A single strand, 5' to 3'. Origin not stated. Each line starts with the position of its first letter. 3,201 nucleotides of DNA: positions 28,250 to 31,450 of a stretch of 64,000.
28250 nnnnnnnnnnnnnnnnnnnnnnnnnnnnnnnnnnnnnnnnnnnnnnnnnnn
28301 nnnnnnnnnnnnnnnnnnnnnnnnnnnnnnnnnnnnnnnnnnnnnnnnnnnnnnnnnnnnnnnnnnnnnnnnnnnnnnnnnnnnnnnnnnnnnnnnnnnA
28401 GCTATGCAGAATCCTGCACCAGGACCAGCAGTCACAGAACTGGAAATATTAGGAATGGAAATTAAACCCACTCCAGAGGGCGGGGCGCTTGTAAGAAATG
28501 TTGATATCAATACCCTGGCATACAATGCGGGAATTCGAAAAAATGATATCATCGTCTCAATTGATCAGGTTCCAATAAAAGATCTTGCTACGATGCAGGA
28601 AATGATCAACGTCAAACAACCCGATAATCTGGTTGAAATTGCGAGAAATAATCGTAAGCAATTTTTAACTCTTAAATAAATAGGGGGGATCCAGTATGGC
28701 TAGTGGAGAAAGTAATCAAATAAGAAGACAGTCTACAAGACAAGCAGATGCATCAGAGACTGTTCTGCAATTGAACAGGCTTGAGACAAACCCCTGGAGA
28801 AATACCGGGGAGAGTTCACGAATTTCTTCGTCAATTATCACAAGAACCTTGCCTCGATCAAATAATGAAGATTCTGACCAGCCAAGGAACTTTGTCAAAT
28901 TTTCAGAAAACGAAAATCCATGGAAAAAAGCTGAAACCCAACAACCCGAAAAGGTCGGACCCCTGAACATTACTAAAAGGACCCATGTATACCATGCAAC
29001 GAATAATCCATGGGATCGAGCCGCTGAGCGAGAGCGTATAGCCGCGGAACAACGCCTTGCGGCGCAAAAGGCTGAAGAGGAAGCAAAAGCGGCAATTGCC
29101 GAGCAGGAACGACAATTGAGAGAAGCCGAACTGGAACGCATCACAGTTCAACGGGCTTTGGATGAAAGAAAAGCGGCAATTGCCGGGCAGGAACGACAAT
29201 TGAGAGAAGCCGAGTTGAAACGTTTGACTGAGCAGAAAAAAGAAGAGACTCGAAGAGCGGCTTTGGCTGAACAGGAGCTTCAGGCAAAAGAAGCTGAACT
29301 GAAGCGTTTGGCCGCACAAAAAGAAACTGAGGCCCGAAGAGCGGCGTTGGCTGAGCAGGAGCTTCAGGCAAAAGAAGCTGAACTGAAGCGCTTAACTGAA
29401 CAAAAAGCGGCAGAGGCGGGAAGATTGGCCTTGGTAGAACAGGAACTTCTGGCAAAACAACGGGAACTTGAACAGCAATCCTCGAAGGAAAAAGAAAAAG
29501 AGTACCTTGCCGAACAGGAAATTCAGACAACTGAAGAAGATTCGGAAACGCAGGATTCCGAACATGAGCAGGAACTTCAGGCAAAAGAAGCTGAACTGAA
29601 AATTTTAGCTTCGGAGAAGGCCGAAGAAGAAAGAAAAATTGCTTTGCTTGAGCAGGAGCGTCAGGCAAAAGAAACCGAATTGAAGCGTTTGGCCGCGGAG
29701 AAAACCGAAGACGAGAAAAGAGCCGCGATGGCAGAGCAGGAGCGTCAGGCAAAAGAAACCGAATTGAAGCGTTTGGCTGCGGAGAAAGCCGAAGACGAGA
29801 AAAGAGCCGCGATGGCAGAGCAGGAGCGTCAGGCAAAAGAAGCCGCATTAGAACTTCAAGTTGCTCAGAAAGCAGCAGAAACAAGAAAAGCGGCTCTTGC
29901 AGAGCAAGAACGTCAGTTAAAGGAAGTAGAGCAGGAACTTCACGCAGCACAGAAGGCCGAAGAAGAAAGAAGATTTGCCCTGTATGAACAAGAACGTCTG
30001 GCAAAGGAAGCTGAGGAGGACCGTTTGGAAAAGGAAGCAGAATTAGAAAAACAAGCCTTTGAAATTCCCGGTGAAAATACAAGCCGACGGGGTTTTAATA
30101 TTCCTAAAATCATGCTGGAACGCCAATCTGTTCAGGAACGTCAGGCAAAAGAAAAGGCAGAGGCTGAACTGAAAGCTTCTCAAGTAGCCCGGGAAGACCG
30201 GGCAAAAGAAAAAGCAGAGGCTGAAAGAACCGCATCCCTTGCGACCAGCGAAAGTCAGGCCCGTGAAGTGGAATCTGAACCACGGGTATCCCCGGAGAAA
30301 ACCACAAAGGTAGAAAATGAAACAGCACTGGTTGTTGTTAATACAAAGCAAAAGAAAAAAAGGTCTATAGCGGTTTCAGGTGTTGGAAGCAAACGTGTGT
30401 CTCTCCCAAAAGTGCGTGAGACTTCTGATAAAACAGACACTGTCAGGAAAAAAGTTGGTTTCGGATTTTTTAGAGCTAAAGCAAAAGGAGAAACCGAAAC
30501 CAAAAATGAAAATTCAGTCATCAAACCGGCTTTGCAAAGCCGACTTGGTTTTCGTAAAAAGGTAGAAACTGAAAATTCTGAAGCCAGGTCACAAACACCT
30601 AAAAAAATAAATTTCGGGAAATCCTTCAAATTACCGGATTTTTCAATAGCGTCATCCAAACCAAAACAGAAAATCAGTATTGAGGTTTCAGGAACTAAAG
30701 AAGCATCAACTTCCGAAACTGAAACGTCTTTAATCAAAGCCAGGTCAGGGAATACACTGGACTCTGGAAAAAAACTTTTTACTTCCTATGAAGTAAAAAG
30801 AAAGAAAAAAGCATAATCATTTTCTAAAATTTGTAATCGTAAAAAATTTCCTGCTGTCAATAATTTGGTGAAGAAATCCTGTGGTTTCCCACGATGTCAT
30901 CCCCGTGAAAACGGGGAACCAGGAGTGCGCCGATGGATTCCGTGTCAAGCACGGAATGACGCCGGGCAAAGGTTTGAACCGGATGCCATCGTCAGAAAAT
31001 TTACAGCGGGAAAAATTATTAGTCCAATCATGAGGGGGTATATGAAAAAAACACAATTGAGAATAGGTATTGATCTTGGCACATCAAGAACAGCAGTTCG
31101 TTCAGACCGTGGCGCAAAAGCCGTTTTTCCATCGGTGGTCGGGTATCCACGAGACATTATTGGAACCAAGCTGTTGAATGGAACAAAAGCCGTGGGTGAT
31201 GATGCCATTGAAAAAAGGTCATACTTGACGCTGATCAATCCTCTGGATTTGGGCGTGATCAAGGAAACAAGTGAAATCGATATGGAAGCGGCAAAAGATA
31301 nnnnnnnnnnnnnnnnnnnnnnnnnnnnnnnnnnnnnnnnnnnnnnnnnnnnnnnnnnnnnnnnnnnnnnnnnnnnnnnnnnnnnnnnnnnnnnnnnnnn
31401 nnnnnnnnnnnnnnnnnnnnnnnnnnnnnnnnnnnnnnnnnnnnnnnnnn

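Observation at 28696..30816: A 706-aa charged 28-residue-repeat protein occupies the mamJ slot between mamE and mamK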

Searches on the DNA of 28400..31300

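Call 84: search_rna_families(source=window, start=28400, end=31300, threshold=evalue, max_evalue=1)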
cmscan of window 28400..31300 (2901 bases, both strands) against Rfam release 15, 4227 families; matches with E-value up to 1: 1.
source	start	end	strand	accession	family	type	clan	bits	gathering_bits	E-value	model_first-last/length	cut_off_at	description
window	29836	29901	-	RF01200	SNORD125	Gene; snRNA; snoRNA; CD-box;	CL00067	22.6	56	0.39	1-97/97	no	Small nucleolar RNA SNORD125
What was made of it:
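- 30817..31041 (+): 225-nt X-mamK spacer. It is non-coding and significantly structured as RNA. No Rfam match (call 84).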

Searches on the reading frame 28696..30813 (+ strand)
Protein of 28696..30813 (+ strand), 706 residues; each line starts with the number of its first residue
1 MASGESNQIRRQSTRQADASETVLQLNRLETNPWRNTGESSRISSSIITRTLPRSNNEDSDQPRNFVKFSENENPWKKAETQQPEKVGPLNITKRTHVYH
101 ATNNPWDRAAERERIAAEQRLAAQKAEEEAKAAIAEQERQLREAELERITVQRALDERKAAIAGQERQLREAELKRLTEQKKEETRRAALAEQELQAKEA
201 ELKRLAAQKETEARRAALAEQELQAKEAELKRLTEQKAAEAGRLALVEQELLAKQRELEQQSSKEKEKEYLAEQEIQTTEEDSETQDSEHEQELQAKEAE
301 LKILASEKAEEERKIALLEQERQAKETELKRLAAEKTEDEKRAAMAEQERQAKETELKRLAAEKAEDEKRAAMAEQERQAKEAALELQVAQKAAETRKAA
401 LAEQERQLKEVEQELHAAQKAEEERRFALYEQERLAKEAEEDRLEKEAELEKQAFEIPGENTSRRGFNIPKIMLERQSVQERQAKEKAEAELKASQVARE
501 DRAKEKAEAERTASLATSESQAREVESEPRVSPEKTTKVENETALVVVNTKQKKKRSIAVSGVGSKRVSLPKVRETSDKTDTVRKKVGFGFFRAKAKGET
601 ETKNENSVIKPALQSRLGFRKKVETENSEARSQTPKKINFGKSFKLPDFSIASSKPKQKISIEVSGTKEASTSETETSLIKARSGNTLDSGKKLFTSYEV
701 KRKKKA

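Call 4: search_protein_families(library=pfam, proteins=[window:28696-30813:+], max_evalue=0.01)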
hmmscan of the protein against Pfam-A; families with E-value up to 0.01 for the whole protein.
window:28696-30813:+ (706 aa): 0 families

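Call 6: search_protein_families(library=ncbifam, proteins=[window:28696-30813:+], max_evalue=0.01)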
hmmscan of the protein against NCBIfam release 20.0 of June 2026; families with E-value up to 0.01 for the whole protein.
window:28696-30813:+ (706 aa): 0 families

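Call 7: find_homologous_proteins(query=window:28696-30813:+, max_evalue=0.001)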
Query window:28696-30813:+ (706 aa): 2 proteins with E <= 0.001 among 8000 candidates.
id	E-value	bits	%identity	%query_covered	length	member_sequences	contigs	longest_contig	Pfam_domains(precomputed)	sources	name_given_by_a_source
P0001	2.1e-4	39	36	37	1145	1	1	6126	PF20434.6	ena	-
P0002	2.1e-4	39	36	37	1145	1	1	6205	PF20434.6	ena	-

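Call 8: search_solved_structures(query=window:28696-30813:+, max_evalue=0.1)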
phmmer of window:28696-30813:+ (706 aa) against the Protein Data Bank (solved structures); distinct sequences matched with E-value up to 0.1: 0.
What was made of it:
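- X has no DNA-binding domain or known lipid-binding domain (calls 4, 6, 8).
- Tried and rejected: PDB sequence search found nothing (call 8).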

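Call 9: find_encoding_contigs(protein=window:28696-30813:+, flank=10000, max_places=6)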
Protein window:28696-30813:+ (706 aa): no gene with exactly this product is on record in the collection.

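Call 36: predict_structure(protein=window:28696-30813:+)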
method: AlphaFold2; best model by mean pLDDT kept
length: 706 residues; sequences in the alignment: 1
mean_pLDDT: 63.1   pTM: 0.23
mean pLDDT of the five models: 63.1, 62.3, 62.0, 59.8, 59.2
residues with pLDDT >= 90: 66; 70-90: 299; 50-70: 32; < 50: 309
segments of 3 or more residues with pLDDT < 50: 1-84, 86-104, 276-284, 457-470, 524-620, 622-706
pLDDT, mean of each block of 10 residues (from residue 1): 36 38 39 42 37 37 39 43 38 38 61 86 91 92 92 93 92 91 89 88 88 85 85 85 85 85 77 52 53 74 81 85 81 78 78 81 82 82 85 85 87 87 88 88 84 54 40 68 82 85 84 69 46 36 35 36 36 37 34 34 36 40 38 39 40 37 34 34 36 36 39
secondary structure, 60 per line:
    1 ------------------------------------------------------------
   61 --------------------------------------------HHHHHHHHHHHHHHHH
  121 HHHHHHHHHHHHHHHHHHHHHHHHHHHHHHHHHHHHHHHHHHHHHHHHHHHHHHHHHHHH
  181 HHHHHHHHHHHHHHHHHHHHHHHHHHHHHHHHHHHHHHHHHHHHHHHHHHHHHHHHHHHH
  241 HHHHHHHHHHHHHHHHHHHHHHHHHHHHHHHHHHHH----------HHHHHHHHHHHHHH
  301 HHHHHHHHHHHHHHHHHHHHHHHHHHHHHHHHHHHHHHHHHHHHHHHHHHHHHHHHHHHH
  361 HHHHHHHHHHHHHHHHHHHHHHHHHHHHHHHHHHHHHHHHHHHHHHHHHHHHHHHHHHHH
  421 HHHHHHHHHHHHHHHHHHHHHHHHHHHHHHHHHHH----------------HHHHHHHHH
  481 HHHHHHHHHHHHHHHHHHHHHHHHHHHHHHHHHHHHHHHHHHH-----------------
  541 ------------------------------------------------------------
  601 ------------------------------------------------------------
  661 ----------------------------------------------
elements in order (helices of 4 or more, strands of 3 or more residues): H105-276 H287-455 H472-523
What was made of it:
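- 28696..29007 (+): N-terminal disordered region (residues 1-104). AF2 pLDDT below 50 (call 36).
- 30109..30264 (+): Third predicted helix (residues 472-523). Call 36.
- Checked: AF2 predicts helices 105-276, 287-455 and 472-523 (call 36).
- The two main helices are nearly equal in length (172 and 169 residues, call 36).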

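Call 38: search_protein_representatives(protein=window:28696-30813:+)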
Query: 706 residues. Proteins with E-value up to 0.001 (for the whole library): 2; up to 1e-10: 0; up to 1e-30: 0. The best 2 are listed.
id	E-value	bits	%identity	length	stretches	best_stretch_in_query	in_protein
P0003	1.5e-09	54.0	32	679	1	142-421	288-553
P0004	5.3e-04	35.7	28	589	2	308-436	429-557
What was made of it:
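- On SAR324-clade mamK-flanking proteins sharing terminal motifs (defined here): The family is invisible in the 1.84-billion-protein search (call 38).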

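Call 59: search_protein_families(library=ncbifam, proteins=[window:28696-30813:+], max_evalue=10)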
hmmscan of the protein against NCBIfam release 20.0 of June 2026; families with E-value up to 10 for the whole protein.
window:28696-30813:+ (706 aa): 0 families

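Call 60: search_protein_families(library=pfam, proteins=[window:28696-30813:+], max_evalue=10)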
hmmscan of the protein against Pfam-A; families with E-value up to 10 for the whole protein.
window:28696-30813:+ (706 aa): 0 families
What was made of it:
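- On MamJ (Magnetospirillum type): No NCBIfam or Pfam model matched any slot protein (calls 59, 60).
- No match to any housekeeping coiled-coil family (calls 4, 6, 59, 60).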

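Call 85: search_protein_families(library=phrogs, proteins=[window:28696-30813:+], max_evalue=0.01)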
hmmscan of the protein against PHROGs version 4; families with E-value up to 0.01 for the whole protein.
window:28696-30813:+ (706 aa): 0 families

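Call 90: fold_search(model_id=the predicted structure, library=pdb)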
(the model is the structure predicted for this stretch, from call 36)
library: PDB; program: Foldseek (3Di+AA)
matches with E <= 10: 0; with E <= 0.001: 0
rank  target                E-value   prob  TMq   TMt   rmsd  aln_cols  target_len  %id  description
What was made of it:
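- No homologue in any library or large database (calls 4, 6-8, 38, 85, 90).
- Tried and rejected: Foldseek of the AF2 model against PDB also found nothing; the model's pTM is only 0.23 (call 90).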
